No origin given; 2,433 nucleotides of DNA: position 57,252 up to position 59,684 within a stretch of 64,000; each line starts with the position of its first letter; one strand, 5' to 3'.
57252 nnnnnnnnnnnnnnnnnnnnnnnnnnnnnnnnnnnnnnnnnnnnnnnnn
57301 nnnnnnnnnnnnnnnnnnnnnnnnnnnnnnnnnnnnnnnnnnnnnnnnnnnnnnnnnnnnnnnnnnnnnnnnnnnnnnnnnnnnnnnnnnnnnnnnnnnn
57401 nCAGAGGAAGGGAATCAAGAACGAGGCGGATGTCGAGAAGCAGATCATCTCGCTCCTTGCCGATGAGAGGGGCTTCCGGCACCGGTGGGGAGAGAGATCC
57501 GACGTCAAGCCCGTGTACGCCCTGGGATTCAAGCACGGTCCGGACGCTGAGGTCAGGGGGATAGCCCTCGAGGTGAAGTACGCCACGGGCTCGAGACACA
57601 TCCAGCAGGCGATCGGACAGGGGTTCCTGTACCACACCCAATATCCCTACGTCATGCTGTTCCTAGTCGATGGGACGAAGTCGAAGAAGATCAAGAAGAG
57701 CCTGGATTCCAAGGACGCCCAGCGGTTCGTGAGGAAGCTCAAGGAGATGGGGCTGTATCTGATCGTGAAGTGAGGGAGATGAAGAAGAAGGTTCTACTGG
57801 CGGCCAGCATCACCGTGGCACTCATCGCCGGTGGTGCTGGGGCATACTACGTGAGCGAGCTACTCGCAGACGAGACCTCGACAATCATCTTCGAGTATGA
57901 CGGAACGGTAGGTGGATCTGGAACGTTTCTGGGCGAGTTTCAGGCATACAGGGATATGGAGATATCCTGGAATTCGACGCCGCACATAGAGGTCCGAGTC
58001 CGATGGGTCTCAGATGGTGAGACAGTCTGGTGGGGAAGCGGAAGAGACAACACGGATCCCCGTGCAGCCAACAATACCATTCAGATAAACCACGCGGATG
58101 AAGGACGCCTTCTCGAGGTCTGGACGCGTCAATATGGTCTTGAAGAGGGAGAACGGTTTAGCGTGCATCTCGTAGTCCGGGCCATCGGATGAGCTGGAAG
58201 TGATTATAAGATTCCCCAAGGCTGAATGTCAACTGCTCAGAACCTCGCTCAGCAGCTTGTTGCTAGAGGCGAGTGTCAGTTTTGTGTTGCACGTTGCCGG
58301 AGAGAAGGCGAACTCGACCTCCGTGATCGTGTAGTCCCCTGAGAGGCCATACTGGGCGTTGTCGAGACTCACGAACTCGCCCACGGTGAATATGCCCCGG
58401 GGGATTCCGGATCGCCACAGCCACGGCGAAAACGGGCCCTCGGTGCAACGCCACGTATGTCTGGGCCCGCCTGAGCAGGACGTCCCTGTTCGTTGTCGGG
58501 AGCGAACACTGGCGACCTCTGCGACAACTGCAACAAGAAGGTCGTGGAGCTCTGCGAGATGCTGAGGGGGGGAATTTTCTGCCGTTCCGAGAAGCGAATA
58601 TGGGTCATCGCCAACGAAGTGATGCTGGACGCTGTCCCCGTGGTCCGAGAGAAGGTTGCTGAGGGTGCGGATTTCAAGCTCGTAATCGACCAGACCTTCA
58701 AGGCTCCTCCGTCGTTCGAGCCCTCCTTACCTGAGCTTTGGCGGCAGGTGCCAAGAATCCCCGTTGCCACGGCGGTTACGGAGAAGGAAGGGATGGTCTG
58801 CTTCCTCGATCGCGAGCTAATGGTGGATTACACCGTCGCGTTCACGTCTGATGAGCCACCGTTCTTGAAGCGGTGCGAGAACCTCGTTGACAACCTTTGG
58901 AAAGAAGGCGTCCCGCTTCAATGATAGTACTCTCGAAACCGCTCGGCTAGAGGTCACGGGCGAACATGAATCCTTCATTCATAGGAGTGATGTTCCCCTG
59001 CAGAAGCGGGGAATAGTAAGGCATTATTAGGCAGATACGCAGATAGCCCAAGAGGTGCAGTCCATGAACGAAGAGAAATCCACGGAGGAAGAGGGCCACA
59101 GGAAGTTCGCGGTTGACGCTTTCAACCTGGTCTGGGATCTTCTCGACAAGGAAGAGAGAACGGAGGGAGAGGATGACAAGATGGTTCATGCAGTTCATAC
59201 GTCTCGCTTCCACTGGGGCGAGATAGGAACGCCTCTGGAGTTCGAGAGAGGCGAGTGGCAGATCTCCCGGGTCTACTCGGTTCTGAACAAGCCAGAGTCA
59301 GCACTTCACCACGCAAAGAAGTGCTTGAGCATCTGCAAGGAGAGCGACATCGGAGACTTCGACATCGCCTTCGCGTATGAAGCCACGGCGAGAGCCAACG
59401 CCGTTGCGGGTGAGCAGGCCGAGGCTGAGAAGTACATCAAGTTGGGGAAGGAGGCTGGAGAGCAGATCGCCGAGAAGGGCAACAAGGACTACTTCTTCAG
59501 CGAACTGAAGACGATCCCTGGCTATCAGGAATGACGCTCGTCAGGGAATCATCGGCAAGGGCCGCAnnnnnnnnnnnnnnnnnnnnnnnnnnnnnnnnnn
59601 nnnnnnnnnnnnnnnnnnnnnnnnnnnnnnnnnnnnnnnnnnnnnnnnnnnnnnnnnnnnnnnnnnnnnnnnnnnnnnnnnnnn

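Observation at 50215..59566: Lower-GC island carrying an R-M system, an AlbA_2/Schlafen-like protein, a Zn-PLC-like surface protein and PD-(D/E)xK nuclease genes, one of them frameshifted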

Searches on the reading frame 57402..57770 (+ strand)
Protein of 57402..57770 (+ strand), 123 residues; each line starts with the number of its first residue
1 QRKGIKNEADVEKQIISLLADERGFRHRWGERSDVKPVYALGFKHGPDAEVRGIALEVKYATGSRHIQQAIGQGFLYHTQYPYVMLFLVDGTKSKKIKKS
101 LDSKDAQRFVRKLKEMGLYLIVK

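Call 49: search_protein_families(library=pfam, max_evalue=10, proteins=[window:57402-57770:+])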
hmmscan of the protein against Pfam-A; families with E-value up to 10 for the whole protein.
window:57402-57770:+ (123 aa): 1 family
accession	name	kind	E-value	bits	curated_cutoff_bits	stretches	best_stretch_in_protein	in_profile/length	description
PF18290.7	Nudix_hydro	-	0.15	12.6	26.5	1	49-86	39-76/80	Nudix hydrolase domain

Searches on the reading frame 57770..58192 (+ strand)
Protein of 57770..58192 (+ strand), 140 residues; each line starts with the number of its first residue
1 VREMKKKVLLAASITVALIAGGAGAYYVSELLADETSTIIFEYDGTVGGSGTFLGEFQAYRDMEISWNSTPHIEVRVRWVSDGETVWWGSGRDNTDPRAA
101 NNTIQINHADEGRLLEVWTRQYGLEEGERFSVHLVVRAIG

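Call 5: search_protein_families(library=pfam, max_evalue=0.01, proteins=[window:57770-58192:+])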
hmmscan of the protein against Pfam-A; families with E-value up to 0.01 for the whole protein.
window:57770-58192:+ (140 aa): 0 families

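Call 6: search_protein_families(library=padloc, max_evalue=0.01, proteins=[window:57770-58192:+])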
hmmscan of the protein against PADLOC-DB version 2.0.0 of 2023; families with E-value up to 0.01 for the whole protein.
window:57770-58192:+ (140 aa): 0 families

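Call 29: search_protein_families(library=ncbifam, max_evalue=0.01, proteins=[window:57770-58192:+])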
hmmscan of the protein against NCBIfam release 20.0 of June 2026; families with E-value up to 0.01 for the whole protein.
window:57770-58192:+ (140 aa): 0 families

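Call 49: search_protein_families(library=pfam, max_evalue=10, proteins=[window:57770-58189:+])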
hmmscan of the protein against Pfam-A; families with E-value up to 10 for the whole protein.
window:57770-58189:+ (140 aa): 1 family
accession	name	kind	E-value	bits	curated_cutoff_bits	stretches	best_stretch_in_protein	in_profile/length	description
PF10814.13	CwsA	-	0.16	12.7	26.7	1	5-29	88-112/134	Cell wall synthesis protein CwsA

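Call 97: search_protein_families(library=padloc, max_evalue=0.001, proteins=[L190:3-1481:-, L190:1592-2362:-, L190:11541-12758:-])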
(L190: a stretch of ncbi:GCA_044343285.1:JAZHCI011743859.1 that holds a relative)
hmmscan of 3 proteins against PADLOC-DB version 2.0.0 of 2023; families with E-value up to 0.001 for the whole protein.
L190:3-1481:- (493 aa): 4 families
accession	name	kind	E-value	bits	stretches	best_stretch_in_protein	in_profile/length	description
PDLC02510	BrxP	-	1e-51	174.1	1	133-407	100-379/779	BrxP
PDLC02782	SspD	-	4.3e-12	44.3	1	168-288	4-126/277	SspD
PDLC02662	DndC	-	8.1e-07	26.4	0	242-318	123-210/481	DndC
PDLC02661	DndC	-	4.4e-06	23.9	1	162-329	21-220/468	DndC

L190:1592-2362:- (256 aa): 0 families

L190:11541-12758:- (405 aa): 0 families

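Call 98: search_protein_families(library=pfam, max_evalue=0.001, proteins=[L190:3-1481:-, L190:1592-2362:-, L190:11541-12758:-, L190:13015-13740:+, L190:7836-8789:-])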
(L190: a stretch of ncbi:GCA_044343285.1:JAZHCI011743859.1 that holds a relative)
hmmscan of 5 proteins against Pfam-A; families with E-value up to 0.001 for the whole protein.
L190:3-1481:- (493 aa): 1 family
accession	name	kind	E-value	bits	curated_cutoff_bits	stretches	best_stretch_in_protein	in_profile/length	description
PF01507.26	PAPS_reduct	-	7.8e-36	124.2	22.5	1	166-348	2-174/175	Phosphoadenosine phosphosulfate reductase domain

L190:1592-2362:- (256 aa): 0 families

L190:11541-12758:- (405 aa): 1 family
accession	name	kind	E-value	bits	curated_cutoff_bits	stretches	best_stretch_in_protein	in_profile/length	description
PF07895.16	DUF1673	-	0.00099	19.5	30.4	1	24-166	35-173/204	Protein of unknown function (DUF1673)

L190:13015-13740:+ (241 aa): 4 families
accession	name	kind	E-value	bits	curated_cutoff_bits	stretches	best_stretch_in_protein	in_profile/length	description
PF01022.26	HTH_5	-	2e-07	31.2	22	1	10-56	1-47/47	Bacterial regulatory protein, arsR family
PF12840.13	HTH_20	-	7.1e-06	26.4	27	1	8-56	1-50/51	Helix-turn-helix domain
PF25212.1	HVO_A0114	-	3.4e-05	24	27.6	1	4-61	15-73/84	HVO_A0114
PF08350.17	FilR1_middle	-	0.00035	21.1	27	0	187-235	81-127/128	Methanogenesis regulatory protein FilR1, middle domain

L190:7836-8789:- (317 aa): 4 families
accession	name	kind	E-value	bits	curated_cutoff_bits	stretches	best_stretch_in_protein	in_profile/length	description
PF00583.31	Acetyltransf_1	-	1e-08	35.9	20.7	1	220-304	31-116/116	Acetyltransferase (GNAT) family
PF13508.13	Acetyltransf_7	-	6.5e-07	30.1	27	1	227-305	8-83/84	Acetyltransferase (GNAT) domain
PF08445.16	FR47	-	1.1e-05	25.7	22.1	1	247-313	21-85/86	FR47-like protein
PF13673.13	Acetyltransf_10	-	0.00021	21.7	23.6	1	220-308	29-111/128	Acetyltransferase (GNAT) domain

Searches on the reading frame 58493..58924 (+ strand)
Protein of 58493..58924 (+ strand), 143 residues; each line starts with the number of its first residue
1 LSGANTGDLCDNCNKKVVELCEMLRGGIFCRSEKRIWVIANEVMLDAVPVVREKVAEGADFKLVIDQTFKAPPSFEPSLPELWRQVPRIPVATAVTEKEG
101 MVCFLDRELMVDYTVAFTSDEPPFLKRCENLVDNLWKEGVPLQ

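Call 28: search_protein_families(library=pfam, max_evalue=0.05, proteins=[window:58493-58924:+])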
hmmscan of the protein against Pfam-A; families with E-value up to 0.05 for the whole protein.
window:58493-58924:+ (143 aa): 0 families

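Call 29: search_protein_families(library=ncbifam, max_evalue=0.01, proteins=[window:58493-58924:+])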
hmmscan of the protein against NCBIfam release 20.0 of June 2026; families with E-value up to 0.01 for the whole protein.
window:58493-58924:+ (143 aa): 0 families

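Call 97: search_protein_families(library=padloc, max_evalue=0.001, proteins=[L190:3-1481:-, L190:1592-2362:-, L190:11541-12758:-])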
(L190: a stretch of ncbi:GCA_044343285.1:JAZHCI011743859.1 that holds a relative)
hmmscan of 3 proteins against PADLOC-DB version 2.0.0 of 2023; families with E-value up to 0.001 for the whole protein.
L190:3-1481:- (493 aa): 4 families
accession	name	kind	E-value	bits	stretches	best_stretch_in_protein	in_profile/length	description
PDLC02510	BrxP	-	1e-51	174.1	1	133-407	100-379/779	BrxP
PDLC02782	SspD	-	4.3e-12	44.3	1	168-288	4-126/277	SspD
PDLC02662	DndC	-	8.1e-07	26.4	0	242-318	123-210/481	DndC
PDLC02661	DndC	-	4.4e-06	23.9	1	162-329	21-220/468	DndC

L190:1592-2362:- (256 aa): 0 families

L190:11541-12758:- (405 aa): 0 families

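Call 98: search_protein_families(library=pfam, max_evalue=0.001, proteins=[L190:3-1481:-, L190:1592-2362:-, L190:11541-12758:-, L190:13015-13740:+, L190:7836-8789:-])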
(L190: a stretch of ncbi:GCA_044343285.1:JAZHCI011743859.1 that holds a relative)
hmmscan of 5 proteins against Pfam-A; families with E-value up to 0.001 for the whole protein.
L190:3-1481:- (493 aa): 1 family
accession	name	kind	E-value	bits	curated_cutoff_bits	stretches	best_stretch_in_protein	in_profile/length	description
PF01507.26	PAPS_reduct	-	7.8e-36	124.2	22.5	1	166-348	2-174/175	Phosphoadenosine phosphosulfate reductase domain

L190:1592-2362:- (256 aa): 0 families

L190:11541-12758:- (405 aa): 1 family
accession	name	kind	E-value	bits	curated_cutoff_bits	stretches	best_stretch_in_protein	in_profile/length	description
PF07895.16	DUF1673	-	0.00099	19.5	30.4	1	24-166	35-173/204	Protein of unknown function (DUF1673)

L190:13015-13740:+ (241 aa): 4 families
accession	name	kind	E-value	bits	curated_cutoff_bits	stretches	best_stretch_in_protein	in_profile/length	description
PF01022.26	HTH_5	-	2e-07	31.2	22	1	10-56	1-47/47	Bacterial regulatory protein, arsR family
PF12840.13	HTH_20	-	7.1e-06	26.4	27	1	8-56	1-50/51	Helix-turn-helix domain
PF25212.1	HVO_A0114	-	3.4e-05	24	27.6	1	4-61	15-73/84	HVO_A0114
PF08350.17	FilR1_middle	-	0.00035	21.1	27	0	187-235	81-127/128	Methanogenesis regulatory protein FilR1, middle domain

L190:7836-8789:- (317 aa): 4 families
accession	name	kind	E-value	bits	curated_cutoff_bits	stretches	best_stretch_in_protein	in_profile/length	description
PF00583.31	Acetyltransf_1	-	1e-08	35.9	20.7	1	220-304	31-116/116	Acetyltransferase (GNAT) family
PF13508.13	Acetyltransf_7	-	6.5e-07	30.1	27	1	227-305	8-83/84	Acetyltransferase (GNAT) domain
PF08445.16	FR47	-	1.1e-05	25.7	22.1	1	247-313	21-85/86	FR47-like protein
PF13673.13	Acetyltransf_10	-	0.00021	21.7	23.6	1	220-308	29-111/128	Acetyltransferase (GNAT) domain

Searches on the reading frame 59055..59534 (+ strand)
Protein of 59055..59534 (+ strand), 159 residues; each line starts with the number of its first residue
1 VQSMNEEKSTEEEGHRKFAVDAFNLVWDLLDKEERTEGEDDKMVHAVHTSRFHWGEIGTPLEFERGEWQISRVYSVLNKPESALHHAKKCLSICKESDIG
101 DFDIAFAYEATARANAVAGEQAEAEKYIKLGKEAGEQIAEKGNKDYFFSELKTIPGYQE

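Call 28: search_protein_families(library=pfam, max_evalue=0.05, proteins=[window:59055-59534:+])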
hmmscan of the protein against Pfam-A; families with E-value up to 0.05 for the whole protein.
window:59055-59534:+ (159 aa): 0 families

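Call 29: search_protein_families(library=ncbifam, max_evalue=0.01, proteins=[window:59055-59534:+])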
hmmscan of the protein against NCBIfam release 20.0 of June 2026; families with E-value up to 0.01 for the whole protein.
window:59055-59534:+ (159 aa): 1 family
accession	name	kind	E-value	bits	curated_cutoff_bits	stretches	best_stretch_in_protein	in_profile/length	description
NF047558.1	TPR_END_plus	domain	0.0013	18.6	32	0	68-95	3-30/56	TPR end-of-group domain-containing protein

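Call 97: search_protein_families(library=padloc, max_evalue=0.001, proteins=[L190:3-1481:-, L190:1592-2362:-, L190:11541-12758:-])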
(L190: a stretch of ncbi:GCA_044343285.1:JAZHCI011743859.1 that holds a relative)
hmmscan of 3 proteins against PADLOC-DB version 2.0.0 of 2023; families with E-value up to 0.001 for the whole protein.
L190:3-1481:- (493 aa): 4 families
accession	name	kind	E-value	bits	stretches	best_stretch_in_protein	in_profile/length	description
PDLC02510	BrxP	-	1e-51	174.1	1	133-407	100-379/779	BrxP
PDLC02782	SspD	-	4.3e-12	44.3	1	168-288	4-126/277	SspD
PDLC02662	DndC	-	8.1e-07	26.4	0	242-318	123-210/481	DndC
PDLC02661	DndC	-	4.4e-06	23.9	1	162-329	21-220/468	DndC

L190:1592-2362:- (256 aa): 0 families

L190:11541-12758:- (405 aa): 0 families

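Call 98: search_protein_families(library=pfam, max_evalue=0.001, proteins=[L190:3-1481:-, L190:1592-2362:-, L190:11541-12758:-, L190:13015-13740:+, L190:7836-8789:-])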
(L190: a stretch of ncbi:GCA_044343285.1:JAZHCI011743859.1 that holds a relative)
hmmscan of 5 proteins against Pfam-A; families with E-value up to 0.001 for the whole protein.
L190:3-1481:- (493 aa): 1 family
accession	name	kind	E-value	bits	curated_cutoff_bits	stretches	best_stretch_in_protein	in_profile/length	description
PF01507.26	PAPS_reduct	-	7.8e-36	124.2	22.5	1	166-348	2-174/175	Phosphoadenosine phosphosulfate reductase domain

L190:1592-2362:- (256 aa): 0 families

L190:11541-12758:- (405 aa): 1 family
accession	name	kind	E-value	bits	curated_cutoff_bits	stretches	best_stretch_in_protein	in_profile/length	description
PF07895.16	DUF1673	-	0.00099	19.5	30.4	1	24-166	35-173/204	Protein of unknown function (DUF1673)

L190:13015-13740:+ (241 aa): 4 families
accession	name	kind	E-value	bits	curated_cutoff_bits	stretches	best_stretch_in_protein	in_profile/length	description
PF01022.26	HTH_5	-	2e-07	31.2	22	1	10-56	1-47/47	Bacterial regulatory protein, arsR family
PF12840.13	HTH_20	-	7.1e-06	26.4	27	1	8-56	1-50/51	Helix-turn-helix domain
PF25212.1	HVO_A0114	-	3.4e-05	24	27.6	1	4-61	15-73/84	HVO_A0114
PF08350.17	FilR1_middle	-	0.00035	21.1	27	0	187-235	81-127/128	Methanogenesis regulatory protein FilR1, middle domain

L190:7836-8789:- (317 aa): 4 families
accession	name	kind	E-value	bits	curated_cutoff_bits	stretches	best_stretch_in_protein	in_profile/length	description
PF00583.31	Acetyltransf_1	-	1e-08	35.9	20.7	1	220-304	31-116/116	Acetyltransferase (GNAT) family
PF13508.13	Acetyltransf_7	-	6.5e-07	30.1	27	1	227-305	8-83/84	Acetyltransferase (GNAT) domain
PF08445.16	FR47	-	1.1e-05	25.7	22.1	1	247-313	21-85/86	FR47-like protein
PF13673.13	Acetyltransf_10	-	0.00021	21.7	23.6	1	220-308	29-111/128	Acetyltransferase (GNAT) domain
